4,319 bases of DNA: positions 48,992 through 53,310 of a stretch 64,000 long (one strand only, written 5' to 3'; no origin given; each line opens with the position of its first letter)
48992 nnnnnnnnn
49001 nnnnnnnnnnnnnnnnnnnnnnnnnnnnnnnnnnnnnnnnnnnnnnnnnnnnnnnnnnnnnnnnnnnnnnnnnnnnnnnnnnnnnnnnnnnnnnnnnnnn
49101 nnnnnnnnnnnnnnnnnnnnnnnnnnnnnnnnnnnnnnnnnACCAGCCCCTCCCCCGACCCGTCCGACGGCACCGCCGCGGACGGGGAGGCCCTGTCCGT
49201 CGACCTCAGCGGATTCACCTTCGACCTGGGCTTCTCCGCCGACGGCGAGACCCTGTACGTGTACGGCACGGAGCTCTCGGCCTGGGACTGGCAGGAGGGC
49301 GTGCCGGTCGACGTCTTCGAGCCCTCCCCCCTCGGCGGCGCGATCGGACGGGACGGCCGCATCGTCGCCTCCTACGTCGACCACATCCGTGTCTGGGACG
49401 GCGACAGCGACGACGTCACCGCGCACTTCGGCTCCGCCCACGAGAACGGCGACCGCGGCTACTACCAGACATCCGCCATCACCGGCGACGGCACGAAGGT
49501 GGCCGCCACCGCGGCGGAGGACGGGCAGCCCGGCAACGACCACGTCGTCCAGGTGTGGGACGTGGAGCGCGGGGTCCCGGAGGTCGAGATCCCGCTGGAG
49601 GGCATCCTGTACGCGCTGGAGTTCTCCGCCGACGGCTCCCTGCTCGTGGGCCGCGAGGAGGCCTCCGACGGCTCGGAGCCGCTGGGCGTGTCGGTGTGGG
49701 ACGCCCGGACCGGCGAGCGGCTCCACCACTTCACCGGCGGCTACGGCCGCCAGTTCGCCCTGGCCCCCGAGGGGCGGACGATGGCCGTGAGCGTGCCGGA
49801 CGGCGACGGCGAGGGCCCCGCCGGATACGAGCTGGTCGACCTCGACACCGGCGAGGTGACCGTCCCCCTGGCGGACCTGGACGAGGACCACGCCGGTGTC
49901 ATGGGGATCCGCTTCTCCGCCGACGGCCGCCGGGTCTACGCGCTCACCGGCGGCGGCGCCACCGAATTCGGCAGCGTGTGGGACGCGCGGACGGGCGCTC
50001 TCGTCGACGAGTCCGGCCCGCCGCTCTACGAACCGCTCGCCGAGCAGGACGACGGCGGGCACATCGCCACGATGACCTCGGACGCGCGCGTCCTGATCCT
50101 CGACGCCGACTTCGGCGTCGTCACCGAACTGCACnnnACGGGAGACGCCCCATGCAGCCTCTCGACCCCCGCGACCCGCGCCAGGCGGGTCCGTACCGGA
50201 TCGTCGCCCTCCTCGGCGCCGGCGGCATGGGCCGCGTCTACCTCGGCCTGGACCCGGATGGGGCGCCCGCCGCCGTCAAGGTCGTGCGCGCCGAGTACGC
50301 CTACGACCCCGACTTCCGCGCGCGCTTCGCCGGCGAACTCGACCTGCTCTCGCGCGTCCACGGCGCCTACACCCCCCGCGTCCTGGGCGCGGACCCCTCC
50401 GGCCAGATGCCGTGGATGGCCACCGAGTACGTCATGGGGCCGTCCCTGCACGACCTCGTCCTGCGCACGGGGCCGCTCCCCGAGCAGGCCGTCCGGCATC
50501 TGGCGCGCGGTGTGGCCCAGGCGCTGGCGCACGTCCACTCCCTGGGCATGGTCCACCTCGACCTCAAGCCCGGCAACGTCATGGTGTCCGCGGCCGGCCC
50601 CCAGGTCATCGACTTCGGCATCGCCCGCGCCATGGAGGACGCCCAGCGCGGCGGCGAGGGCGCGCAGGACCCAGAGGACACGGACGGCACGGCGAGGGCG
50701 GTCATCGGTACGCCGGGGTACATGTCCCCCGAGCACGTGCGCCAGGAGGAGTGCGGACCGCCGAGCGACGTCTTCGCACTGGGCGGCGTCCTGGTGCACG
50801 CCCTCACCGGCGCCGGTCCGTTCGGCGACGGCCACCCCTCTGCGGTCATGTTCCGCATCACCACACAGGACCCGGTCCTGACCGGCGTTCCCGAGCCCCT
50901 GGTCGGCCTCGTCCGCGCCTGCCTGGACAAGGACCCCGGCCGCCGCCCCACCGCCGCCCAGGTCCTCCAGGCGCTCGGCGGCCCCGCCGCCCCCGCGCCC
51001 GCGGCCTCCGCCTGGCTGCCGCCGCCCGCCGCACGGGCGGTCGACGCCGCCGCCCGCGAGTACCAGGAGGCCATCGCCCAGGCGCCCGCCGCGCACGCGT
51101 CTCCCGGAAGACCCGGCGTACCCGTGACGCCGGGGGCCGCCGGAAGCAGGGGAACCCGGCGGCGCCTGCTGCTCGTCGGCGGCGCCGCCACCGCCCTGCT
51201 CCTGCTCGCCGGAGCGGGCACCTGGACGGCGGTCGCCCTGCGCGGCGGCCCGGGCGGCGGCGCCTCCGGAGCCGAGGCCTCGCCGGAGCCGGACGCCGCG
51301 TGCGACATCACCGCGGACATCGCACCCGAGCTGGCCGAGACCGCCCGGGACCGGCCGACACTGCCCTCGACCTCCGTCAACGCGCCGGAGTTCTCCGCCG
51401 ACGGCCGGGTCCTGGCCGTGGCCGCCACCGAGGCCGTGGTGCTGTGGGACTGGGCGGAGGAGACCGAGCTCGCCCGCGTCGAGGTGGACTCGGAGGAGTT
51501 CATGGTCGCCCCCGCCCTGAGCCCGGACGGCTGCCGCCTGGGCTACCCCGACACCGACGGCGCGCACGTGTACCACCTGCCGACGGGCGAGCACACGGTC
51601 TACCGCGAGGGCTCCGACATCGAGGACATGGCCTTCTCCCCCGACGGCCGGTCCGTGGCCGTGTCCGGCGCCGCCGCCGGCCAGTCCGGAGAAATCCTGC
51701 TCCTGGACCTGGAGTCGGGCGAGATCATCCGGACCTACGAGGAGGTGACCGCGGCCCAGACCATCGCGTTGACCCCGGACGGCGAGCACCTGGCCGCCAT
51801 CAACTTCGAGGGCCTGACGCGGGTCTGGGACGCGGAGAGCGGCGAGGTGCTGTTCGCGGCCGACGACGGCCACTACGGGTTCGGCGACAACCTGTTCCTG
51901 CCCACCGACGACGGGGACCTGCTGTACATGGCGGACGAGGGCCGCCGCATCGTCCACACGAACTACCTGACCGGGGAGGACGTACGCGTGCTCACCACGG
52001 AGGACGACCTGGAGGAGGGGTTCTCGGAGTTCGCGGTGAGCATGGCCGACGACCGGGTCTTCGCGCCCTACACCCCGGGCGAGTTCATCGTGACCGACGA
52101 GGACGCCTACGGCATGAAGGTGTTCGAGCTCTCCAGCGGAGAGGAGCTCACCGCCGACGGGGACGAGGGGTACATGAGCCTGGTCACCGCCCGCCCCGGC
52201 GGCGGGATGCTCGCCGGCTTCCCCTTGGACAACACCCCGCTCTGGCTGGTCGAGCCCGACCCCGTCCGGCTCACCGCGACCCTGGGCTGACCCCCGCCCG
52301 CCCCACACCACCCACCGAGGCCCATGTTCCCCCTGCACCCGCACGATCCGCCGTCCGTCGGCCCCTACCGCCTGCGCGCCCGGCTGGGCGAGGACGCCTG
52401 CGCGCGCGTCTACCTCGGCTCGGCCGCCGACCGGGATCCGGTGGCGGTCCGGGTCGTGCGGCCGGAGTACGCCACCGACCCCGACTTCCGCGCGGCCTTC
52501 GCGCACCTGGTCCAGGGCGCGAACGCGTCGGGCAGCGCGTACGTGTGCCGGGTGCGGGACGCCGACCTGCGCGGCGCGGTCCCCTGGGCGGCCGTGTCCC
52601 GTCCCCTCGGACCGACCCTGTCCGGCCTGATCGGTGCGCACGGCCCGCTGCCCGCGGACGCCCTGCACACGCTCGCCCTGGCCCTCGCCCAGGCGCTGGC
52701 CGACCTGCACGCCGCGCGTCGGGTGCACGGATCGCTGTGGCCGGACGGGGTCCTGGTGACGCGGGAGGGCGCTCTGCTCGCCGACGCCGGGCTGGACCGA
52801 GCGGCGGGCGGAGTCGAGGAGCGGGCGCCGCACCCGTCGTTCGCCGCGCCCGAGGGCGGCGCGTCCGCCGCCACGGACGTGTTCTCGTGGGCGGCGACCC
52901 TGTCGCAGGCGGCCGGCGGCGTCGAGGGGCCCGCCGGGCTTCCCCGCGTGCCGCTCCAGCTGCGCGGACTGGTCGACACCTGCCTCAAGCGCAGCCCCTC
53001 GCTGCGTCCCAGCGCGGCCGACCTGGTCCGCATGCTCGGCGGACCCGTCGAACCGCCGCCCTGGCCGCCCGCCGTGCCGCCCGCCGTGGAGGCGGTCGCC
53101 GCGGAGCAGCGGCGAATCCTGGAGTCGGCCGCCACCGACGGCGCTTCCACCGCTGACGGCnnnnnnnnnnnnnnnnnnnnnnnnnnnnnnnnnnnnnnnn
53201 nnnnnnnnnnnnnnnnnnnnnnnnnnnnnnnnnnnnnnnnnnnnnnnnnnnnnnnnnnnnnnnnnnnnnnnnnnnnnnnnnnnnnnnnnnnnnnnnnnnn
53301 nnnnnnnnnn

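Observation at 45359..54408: Tandem array of four paralogous STPK-WD40 genes showing stepwise loss of catalytic motifs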

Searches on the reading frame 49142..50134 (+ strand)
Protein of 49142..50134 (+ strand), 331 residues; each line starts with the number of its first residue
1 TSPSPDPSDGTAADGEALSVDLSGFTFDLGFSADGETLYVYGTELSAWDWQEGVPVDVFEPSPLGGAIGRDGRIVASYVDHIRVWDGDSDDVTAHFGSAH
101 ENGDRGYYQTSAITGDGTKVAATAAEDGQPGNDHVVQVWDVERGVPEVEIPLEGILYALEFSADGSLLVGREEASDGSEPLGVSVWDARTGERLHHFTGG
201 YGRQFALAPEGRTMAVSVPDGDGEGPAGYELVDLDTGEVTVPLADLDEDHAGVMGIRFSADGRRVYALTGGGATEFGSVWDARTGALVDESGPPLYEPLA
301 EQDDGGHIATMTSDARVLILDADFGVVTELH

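Call 59: predict_structure(alignment_id=A4)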
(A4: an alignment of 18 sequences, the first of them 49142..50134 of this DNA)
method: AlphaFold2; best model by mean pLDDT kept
length: 331 residues; sequences in the alignment: 18
mean_pLDDT: 89.9   pTM: 0.87
mean pLDDT of the five models: 89.9, 89.5, 89.4, 88.3, 86.0
residues with pLDDT >= 90: 244; 70-90: 68; 50-70: 5; < 50: 14
segments of 3 or more residues with pLDDT < 50: 1-14
pLDDT, mean of each block of 10 residues (from residue 1): 36 63 87 95 94 95 92 93 92 88 88 95 92 94 96 94 97 88 96 91 91 92 77 95 92 94 96 91 96 93 96 94 95 89
secondary structure, 60 per line:
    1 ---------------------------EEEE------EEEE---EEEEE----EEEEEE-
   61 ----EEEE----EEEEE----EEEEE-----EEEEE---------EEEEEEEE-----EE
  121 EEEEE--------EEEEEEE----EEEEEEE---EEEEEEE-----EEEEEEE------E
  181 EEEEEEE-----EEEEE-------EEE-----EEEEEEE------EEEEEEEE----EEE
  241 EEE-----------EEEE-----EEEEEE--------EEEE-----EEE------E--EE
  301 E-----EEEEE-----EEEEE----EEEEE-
elements in order: E28-31 E38-41 E45-49 E54-59 E65-68 E73-77 E82-86 E92-96 E106-113 E119-125 E134-140 E145-151 E155-161 E167-173 E180-187 E193-197 E205-207 E213-219 E226-233 E238-243 E255-258 E264-269 E278-281 E287-289 E299-301 E307-311 E317-321 E326-330

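Call 63: fold_search(model_id=the predicted structure, library=pdb)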
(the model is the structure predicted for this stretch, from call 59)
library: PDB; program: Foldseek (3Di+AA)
matches with E <= 10: 1889; with E <= 0.001: 1614
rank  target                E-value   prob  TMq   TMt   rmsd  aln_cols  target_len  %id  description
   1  7bie_A                1.2e-15  1.00  0.66  0.76   4.5       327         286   20  Crystal structure of nvWrap-T, a 7-bladed symmetric propeller (released 2021-09-22)
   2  2ymu_A                3.9e-15  1.00  0.38  0.23  19.4       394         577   17  Structure of a highly repetitive propeller structure (released 2012-10-17)
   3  8unw_B                7.9e-15  1.00  0.63  0.63   4.8       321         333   19  CryoEM structure of beta-2-adrenergic receptor in complex with GTP-bound Gs heterotrimer (Class L) (released 2024-03-06)
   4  8unz_B                1.6e-14  1.00  0.63  0.63   4.6       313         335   19  CryoEM structure of beta-2-adrenergic receptor in complex with GTP-bound Gs heterotrimer (Class O) (released 2024-03-06)
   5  8gfv_B                2.7e-14  1.00  0.63  0.63   4.7       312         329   19  CryoEM structure of beta-2-adrenergic receptor in complex with GTP-bound Gs heterotrimer (transition intermediate #1 o (released 2024-03-06)
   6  8wc4_B                2.7e-14  1.00  0.64  0.63   4.7       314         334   19  Cryo-EM structure of the ZH8651-bound mTAAR1-Gs complex (released 2023-12-27)
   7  7bid                  3.1e-14  1.00  0.61  0.69   5.6       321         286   19  Crystal structure of v31WRAP-T, a 7-bladed designer protein (released 2021-09-22)
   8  9j87_C                4.0e-14  1.00  0.64  0.65   4.5       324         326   18  Structure of Receptor (released 2026-02-25)
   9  9avl_B                4.3e-14  1.00  0.64  0.63   4.5       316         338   19  Structure of human calcium-sensing receptor in complex with Gi3 protein in nanodiscs (released 2024-04-17)
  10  7ejk_B                5.0e-14  1.00  0.63  0.63  11.9       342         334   18  Structure of the alpha2A-adrenergic receptor GoA signaling complex bound to oxymetazoline (released 2022-04-13)
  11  8wc9_B                6.9e-14  1.00  0.65  0.64   4.6       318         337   18  Cryo-EM structure of the ZH8651-bound mTAAR1-Gq complex (released 2023-12-27)
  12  9w6w_B                7.2e-14  1.00  0.65  0.64   4.9       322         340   19  5-CT-bound serotonin 5A (5-HT5A) receptor-Gi protein complex (released 2025-11-26)
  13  9p80_B                8.1e-14  1.00  0.64  0.64   4.5       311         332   19  NTSR1-Gi-NTS(8-13) Complex in the Non-Canonical, AHD Open State (NC-Open-Apo) (released 2026-03-25)
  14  8ptk_3                8.5e-14  1.00  0.66  0.68   4.6       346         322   15  Composite structure of Dynein-Dynactin-JIP3-LIS1 (released 2024-03-27)
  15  8fl0_NJ               9.4e-14  1.00  0.61  0.45   6.4       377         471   14  Human nucleolar pre-60S ribosomal subunit (State H) (released 2023-07-12)
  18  5yzv_C                1.5e-13  1.00  0.66  0.75   4.0       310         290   20  Biophysical and structural characterization of the thermostable WD40 domain of a prokaryotic protein, Thermomonospora  (released 2018-10-03)
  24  5yzv_A                2.0e-13  1.00  0.66  0.75   4.1       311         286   19  Biophysical and structural characterization of the thermostable WD40 domain of a prokaryotic protein, Thermomonospora  (released 2018-10-03)
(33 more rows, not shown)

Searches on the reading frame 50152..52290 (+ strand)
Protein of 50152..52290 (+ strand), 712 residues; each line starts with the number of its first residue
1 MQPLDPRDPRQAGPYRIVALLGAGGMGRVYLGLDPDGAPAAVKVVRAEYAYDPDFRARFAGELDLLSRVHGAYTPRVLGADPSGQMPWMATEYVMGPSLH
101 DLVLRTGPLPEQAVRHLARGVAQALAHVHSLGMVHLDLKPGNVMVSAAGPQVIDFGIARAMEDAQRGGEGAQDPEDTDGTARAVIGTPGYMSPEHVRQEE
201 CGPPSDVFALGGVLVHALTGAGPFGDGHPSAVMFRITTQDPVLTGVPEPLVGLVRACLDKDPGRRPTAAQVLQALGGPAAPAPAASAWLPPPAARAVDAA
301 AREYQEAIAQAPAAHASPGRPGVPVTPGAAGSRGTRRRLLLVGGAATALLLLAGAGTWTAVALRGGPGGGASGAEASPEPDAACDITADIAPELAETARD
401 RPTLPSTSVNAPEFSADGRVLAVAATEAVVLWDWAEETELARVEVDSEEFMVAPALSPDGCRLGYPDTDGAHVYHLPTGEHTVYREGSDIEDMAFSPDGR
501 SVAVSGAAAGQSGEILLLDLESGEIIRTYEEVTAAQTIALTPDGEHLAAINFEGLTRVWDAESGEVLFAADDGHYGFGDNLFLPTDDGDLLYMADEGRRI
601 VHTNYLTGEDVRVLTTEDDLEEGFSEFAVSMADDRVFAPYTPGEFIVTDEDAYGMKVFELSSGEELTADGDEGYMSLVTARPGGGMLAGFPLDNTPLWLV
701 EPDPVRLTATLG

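Call 8: search_protein_families(library=pfam, proteins=[window:50152-52290:+], max_evalue=0.1)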
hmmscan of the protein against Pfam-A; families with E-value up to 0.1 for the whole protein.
window:50152-52290:+ (712 aa): 22 families
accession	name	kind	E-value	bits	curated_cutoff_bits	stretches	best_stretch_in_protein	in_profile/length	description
PF00069.31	Pkinase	-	8e-42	143.9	31.7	1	15-273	1-259/263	Protein kinase domain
PF07714.23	PK_Tyr_Ser-Thr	-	3.3e-21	76.2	23.1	1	19-275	5-258/258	Protein tyrosine and serine/threonine kinase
PF25174.1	Beta-prop_THOC3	-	1e-09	38.2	305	0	407-453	214-261/272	THOC3 beta-propeller domain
PF24817.1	WD40_WDHD1_1st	-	5.2e-09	36.1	109.9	1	472-566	69-162/291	WDHD1 first WD40 domain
PF01636.29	APH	-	5.8e-08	33.2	23.2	2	27-131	11-110/239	Phosphotransferase enzyme family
PF25173.1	Beta-prop_WDR3_1st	-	9.8e-08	32.3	154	2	419-522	1-102/184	WDR3 first beta-propeller domain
PF24814.1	WD40_Prp19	-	1.4e-07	31.3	320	2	482-568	86-171/281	Prp19 WD40 domain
PF12894.13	ANAPC4_WD40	-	1.7e-06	28.6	22.9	1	484-530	35-77/91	Anaphase-promoting complex subunit 4 WD40 domain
PF23414.1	Beta-prop_EML_2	-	3.6e-06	27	90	1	508-596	15-101/266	Echinoderm microtubule-associated protein second beta-propeller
PF03109.22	ABC1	-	0.00024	20.8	22.9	1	88-166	144-222/244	ABC1 atypical kinase-like domain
PF25168.1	Beta-prop_WDR36-Utp21_2nd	-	0.0011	18.8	84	1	488-552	241-301/335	WDR36/Utp21 second beta-propeller domain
PF13360.13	PQQ_2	-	0.0019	18.3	27.6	0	513-647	3-132/233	Outer membrane protein assembly factor BamB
PF00400.38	WD40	-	0.003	18.5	27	0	488-506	12-30/39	WD domain, G-beta repeat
PF07676.18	PD40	-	0.0032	17.8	20.9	0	490-503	11-24/38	WD40-like Beta Propeller Repeat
PF25171.1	Beta-prop_WDR36-Utp21_1st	-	0.0083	16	80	1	481-574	144-235/266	WDR36/Utp21 first beta-propeller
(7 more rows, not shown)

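Call 69: search_protein_families(library=ncbifam, proteins=[window:50152-52290:+], max_evalue=0.01)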
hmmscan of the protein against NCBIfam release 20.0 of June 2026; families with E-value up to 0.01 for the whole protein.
window:50152-52290:+ (712 aa): 22 families
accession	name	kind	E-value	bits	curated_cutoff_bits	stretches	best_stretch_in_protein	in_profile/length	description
NF053615.1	SerThrKinAfsKStmc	equivalog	8e-69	233.1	1300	1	2-318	2-312/809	protein serine/threonine kinase AfsK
NF033483.0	PknB_PASTA_kin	equivalog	2.1e-48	165.7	450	1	13-358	7-354/563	Stk1 family PASTA domain-containing Ser/Thr kinase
NF038150.1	lanthi_synth_IV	equivalog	6.8e-29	100.8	650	1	15-363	191-547/851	class IV lanthionine synthetase LanL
NF047741.1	antiphage_MADS6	equivalog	5.2e-28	97.9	460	2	115-287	302-469/612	methylation-associated defense system protein kinase MAD6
TIGR03903.1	TOMM_kin_cyc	equivalog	2.2e-26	92.1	705.75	1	40-272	6-240/1267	TOMM system kinase/cyclase fusion protein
NF052427.1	StpK7MSMEG_1200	equivalog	3.6e-23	81.9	900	1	8-226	2-212/601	serine/threonine protein kinase StpK7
NF009651.0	PRK13184.1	equivalog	6e-19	67.5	839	1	14-272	3-283/932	serine/threonine-protein kinase PknD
NF038151.1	lanthi_synth_III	equivalog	1.5e-14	53.4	575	1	10-320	217-505/833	class III lanthionine synthetase LanKC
TIGR03724.2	arch_bud32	equivalog_domain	3e-09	36.7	125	1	58-165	39-138/193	KEOPS complex kinase/ATPase Bud32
NF011463.0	PRK14879.1-4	equivalog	1.3e-08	34.6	188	1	73-159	81-161/237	Kae1-associated kinase Bud32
NF058632.1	SerThrKinPrkT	equivalog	6.8e-07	28.6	280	1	14-153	22-160/322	serine/threonine protein kinase PrkT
NF033442.0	BREX_PglW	equivalog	1e-06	26.8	990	1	116-269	316-476/1391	BREX system serine/threonine kinase PglW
NF007174.0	PRK09605.1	equivalog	4.9e-06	25.3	447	1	62-162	386-477/535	bifunctional N(6)-L-threonylcarbamoyladenine synthase/serine/threonine protein kinase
TIGR02800.1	propeller_TolB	equivalog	3e-05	23.1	343.15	1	445-527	187-273/418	Tol-Pal system beta propeller repeat protein TolB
NF043056.1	T4SS_LegK1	equivalog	0.00024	19.9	550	1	128-214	205-280/516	Dot/Icm T4SS effector kinase LegK1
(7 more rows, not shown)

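Call 80: search_protein_families(library=padloc, proteins=[window:50152-52290:+], max_evalue=0.001)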
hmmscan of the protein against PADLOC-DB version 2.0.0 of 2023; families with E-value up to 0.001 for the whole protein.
window:50152-52290:+ (712 aa): 32 families (the best 25 are shown)
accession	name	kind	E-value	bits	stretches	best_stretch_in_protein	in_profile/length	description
PDLC04138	mad6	-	5.2e-55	185.5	1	15-276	53-311/659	mads_6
PDLC04042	PD-T4-6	-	3.9e-54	182.3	1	12-275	8-269/292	-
PDLC04061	PD-T4-6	-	3.8e-49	166.5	1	12-410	15-424/510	-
PDLC04053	PD-T4-6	-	1e-48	164.4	1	8-306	4-295/311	-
PDLC04054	PD-T4-6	-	1.8e-44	150.6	1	12-317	10-304/347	-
PDLC04047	PD-T4-6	-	5.6e-39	132.1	1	12-239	9-227/327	-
PDLC04040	PD-T4-6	-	6.8e-39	132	1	20-245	1-226/547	-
PDLC04052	PD-T4-6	-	1.9e-38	130.9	1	11-278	7-276/496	-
PDLC04043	PD-T4-6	-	2e-38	130.6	1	10-319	12-289/452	-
PDLC04039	PD-T4-6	-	1.3e-37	127.9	1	5-316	6-302/458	-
PDLC04041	PD-T4-6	-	3.7e-37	126.6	1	12-316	27-320/443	-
PDLC01088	C3a189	-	7.1e-33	112.1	1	20-297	4-276/840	kinase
PDLC04057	PD-T4-6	-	7.7e-33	112.2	1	12-270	7-261/443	-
PDLC04060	PD-T4-6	-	3.3e-32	110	1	13-270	8-260/486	-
PDLC04064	PD-T4-6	-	7.3e-31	105.4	1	10-269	17-271/369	-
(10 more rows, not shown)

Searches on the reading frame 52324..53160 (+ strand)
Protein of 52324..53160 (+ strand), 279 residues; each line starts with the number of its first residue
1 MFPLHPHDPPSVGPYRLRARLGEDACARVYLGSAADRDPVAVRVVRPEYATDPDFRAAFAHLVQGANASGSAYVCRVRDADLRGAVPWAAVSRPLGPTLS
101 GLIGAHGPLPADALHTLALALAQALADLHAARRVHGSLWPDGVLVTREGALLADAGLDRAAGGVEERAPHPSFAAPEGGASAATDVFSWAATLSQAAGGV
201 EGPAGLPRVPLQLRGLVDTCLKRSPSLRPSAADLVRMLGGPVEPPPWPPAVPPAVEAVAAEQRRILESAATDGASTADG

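Call 61: search_protein_representatives(protein=window:52324-53160:+)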
Query: 279 residues. Proteins with E-value up to 0.001 (for the whole library): 28379; up to 1e-10: 5940; up to 1e-30: 59. The best 150 are listed.
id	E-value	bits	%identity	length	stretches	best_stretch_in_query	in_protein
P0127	5.9e-103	360.8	66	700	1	1-276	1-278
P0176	7.7e-101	353.9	64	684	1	1-273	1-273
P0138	6.2e-96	337.8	64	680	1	1-274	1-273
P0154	1.2e-88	313.9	57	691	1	4-271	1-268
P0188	1.7e-76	274.0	56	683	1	1-267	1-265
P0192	1.3e-72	261.3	53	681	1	1-264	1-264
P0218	1.6e-67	244.6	54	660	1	1-271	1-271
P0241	4.6e-66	239.8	57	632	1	46-270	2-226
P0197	2.7e-65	237.3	55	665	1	1-269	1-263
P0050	9.3e-54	199.4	40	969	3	3-218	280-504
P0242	7.6e-52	193.2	41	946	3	7-240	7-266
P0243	9.8e-42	160.0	38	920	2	1-240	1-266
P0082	4.5e-41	157.8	38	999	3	3-245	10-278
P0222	1.0e-39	153.4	51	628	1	1-246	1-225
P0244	1.2e-35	140.0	48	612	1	1-246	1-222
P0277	4.5e-31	125.0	45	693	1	1-260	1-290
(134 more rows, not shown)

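Call 83: find_encoding_contigs(protein=P0277, flank=10000, max_places=2)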
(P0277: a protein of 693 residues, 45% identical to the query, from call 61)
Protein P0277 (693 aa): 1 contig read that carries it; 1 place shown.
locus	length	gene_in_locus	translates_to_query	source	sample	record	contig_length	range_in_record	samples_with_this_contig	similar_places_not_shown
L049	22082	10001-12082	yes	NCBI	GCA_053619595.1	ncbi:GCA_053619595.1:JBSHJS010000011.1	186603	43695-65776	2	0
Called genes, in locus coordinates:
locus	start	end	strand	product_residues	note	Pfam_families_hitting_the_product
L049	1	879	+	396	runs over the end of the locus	PF01266:DAO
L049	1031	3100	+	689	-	PF00069:Pkinase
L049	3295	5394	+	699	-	PF00069:Pkinase, PF01636:APH (faint), PF03109:ABC1 (faint), PF07714:PK_Tyr_Ser-Thr, PF23414:Beta-prop_EML_2 (faint), PF23381:Beta-prop_IFT122_1st (weak), PF25174:Beta-prop_THOC3 (weak)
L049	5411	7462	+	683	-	PF00069:Pkinase, PF01636:APH (faint), PF07714:PK_Tyr_Ser-Thr, PF23381:Beta-prop_IFT122_1st, PF24814:WD40_Prp19 (faint), PF24817:WD40_WDHD1_1st (faint), PF25174:Beta-prop_THOC3, PF25175:Beta-prop_WDR5, +2 more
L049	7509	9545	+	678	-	PF00069:Pkinase (faint), PF07714:PK_Tyr_Ser-Thr (faint), PF23381:Beta-prop_IFT122_1st (faint), PF25174:Beta-prop_THOC3 (faint)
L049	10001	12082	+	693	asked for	PF00069:Pkinase, PF01636:APH (faint), PF07714:PK_Tyr_Ser-Thr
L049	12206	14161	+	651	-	PF23381:Beta-prop_IFT122_1st (faint), PF25174:Beta-prop_THOC3 (faint)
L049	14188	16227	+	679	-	PF00069:Pkinase, PF01636:APH (faint), PF03109:ABC1 (faint), PF07714:PK_Tyr_Ser-Thr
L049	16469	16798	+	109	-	-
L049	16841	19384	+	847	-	PF23275:TPR_23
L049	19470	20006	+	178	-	-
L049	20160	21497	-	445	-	PF08817:YukD, PF19053:EccD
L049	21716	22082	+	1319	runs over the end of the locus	PF13245:AAA_19 (faint), PF01580:FtsK_SpoIIIE, PF13191:AAA_16 (faint), PF13401:AAA_22 (faint), PF13555:AAA_29 (faint), PF01580:FtsK_SpoIIIE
